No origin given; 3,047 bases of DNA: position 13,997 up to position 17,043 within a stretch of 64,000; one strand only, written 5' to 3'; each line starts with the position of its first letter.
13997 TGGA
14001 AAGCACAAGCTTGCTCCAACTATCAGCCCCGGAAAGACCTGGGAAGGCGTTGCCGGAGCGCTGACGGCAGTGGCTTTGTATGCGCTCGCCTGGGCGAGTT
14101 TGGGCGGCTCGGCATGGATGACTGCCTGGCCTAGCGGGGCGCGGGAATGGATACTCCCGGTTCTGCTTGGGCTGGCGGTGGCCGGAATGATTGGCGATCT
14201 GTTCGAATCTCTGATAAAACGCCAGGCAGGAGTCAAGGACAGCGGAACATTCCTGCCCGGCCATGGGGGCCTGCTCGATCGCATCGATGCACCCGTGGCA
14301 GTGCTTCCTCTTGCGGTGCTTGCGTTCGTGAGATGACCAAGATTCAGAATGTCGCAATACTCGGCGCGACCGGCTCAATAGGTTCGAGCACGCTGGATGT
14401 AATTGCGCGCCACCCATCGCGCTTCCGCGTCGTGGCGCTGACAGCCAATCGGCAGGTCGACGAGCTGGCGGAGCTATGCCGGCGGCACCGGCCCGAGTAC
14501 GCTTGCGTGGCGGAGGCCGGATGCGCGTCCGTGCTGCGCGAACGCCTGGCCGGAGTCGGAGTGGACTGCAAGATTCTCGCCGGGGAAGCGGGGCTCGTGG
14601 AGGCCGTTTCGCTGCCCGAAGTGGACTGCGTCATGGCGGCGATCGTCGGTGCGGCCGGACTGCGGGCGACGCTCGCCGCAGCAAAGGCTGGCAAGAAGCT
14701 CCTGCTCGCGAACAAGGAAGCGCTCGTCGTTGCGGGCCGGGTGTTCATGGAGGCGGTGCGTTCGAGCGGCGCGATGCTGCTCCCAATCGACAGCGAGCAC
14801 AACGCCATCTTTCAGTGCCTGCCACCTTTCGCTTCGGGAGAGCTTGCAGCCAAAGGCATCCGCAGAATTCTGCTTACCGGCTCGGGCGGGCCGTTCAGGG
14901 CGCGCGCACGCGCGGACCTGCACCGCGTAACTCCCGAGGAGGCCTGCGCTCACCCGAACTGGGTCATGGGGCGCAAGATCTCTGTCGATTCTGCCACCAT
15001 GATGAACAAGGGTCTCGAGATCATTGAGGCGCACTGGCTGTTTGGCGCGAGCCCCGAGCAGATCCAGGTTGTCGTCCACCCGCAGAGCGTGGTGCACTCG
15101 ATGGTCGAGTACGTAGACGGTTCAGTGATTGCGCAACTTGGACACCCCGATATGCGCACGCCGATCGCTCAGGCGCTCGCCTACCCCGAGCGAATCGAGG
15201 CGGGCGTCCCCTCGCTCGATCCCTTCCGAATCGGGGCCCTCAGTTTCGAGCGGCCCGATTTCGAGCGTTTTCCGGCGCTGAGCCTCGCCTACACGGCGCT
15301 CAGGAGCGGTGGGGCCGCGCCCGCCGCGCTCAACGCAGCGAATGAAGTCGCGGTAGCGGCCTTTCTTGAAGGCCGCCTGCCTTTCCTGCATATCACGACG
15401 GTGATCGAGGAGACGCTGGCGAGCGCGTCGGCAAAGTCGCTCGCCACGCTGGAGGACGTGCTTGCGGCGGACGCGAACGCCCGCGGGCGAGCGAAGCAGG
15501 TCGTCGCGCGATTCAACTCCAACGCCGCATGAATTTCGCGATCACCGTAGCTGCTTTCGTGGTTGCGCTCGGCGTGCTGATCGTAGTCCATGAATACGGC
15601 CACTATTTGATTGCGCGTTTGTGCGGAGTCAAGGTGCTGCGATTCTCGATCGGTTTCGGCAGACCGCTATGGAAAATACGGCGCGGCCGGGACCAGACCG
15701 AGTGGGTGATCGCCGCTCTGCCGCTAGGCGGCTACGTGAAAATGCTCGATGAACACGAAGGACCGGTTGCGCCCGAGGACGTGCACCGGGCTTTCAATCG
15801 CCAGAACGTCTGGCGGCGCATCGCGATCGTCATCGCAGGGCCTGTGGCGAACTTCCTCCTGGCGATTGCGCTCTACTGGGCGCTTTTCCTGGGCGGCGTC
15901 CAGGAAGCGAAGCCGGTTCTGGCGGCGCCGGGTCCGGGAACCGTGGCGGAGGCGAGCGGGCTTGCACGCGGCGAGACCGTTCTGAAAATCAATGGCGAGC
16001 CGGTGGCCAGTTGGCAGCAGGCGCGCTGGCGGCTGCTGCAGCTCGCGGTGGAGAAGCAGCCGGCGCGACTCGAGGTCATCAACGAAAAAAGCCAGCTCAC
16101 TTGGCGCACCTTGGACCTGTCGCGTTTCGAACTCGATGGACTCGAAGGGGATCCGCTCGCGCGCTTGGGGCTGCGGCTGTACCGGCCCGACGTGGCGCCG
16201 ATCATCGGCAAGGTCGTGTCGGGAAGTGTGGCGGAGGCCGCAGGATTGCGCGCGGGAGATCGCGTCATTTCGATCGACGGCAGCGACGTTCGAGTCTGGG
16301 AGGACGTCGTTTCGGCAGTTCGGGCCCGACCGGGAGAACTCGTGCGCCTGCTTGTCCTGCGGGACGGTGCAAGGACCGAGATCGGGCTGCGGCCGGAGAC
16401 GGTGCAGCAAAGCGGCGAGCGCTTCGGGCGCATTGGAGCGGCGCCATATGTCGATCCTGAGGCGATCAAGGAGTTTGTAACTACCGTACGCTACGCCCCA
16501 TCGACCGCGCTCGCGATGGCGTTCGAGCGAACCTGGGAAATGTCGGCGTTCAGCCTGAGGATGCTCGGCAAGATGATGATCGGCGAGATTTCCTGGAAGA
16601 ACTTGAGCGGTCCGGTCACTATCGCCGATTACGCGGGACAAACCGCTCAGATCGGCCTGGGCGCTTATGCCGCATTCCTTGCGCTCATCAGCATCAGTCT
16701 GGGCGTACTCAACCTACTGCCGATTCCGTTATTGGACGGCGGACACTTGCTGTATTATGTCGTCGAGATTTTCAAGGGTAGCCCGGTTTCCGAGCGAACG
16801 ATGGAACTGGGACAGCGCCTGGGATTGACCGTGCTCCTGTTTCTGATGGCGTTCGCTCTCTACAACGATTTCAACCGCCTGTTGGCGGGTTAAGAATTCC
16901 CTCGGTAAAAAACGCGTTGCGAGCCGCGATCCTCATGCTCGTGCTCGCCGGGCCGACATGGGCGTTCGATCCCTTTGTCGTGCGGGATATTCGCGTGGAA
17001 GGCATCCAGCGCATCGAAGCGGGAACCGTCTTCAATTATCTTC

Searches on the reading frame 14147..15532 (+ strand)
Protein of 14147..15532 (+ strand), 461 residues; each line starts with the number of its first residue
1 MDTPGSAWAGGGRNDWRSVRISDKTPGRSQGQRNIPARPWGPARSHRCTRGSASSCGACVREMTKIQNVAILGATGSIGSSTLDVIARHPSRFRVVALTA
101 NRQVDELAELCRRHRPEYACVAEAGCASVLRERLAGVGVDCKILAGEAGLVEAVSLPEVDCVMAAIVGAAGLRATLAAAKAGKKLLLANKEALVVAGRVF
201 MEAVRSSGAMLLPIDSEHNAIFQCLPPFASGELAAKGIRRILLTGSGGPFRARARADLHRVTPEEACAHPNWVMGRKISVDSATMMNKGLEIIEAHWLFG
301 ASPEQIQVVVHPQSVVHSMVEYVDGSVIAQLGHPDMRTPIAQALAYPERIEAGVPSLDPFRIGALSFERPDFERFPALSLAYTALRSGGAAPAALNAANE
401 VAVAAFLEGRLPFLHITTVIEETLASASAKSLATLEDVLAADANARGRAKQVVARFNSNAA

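Call 50: search_protein_families(library=ncbifam, proteins=[window:14147-15532:+], max_evalue=1e-20)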
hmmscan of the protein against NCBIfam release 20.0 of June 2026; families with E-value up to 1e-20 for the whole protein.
window:14147-15532:+ (461 aa): 3 families
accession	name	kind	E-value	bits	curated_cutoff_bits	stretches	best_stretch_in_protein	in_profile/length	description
NF003938.0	PRK05447.1-1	equivalog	7.2e-166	552.1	515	1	67-456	2-396/398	1-deoxy-D-xylulose-5-phosphate reductoisomerase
NF009114.0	PRK12464.1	equivalog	2.6e-156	520.4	461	1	67-456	3-385/389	1-deoxy-D-xylulose-5-phosphate reductoisomerase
TIGR00243.1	Dxr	equivalog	2.8e-153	510.5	315.7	1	67-455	2-386/389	1-deoxy-D-xylulose-5-phosphate reductoisomerase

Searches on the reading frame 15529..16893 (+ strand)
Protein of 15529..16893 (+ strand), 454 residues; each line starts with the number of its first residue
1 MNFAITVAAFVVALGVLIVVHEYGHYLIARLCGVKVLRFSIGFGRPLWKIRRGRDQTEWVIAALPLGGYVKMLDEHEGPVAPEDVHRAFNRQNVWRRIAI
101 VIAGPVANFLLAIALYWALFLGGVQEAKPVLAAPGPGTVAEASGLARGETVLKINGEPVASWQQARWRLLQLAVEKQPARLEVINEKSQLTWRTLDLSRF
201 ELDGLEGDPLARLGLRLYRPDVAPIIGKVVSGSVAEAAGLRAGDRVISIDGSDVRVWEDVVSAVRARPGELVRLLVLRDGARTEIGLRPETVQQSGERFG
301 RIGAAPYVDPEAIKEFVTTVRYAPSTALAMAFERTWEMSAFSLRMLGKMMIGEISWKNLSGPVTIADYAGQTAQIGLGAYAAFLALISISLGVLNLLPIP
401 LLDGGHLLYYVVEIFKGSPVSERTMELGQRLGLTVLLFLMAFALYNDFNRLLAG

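Call 50: search_protein_families(library=ncbifam, proteins=[window:15529-16893:+], max_evalue=1e-20)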
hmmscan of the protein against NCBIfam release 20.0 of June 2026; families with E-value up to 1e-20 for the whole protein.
window:15529-16893:+ (454 aa): 2 families
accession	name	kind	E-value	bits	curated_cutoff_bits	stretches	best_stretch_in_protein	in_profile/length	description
NF008046.0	PRK10779.1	equivalog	1.2e-129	433.3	477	1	3-451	4-450/450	sigma E protease regulator RseP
TIGR00054.1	TIGR00054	equivalog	2.3e-111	372.6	147.55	1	1-452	1-420/421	RIP metalloprotease RseP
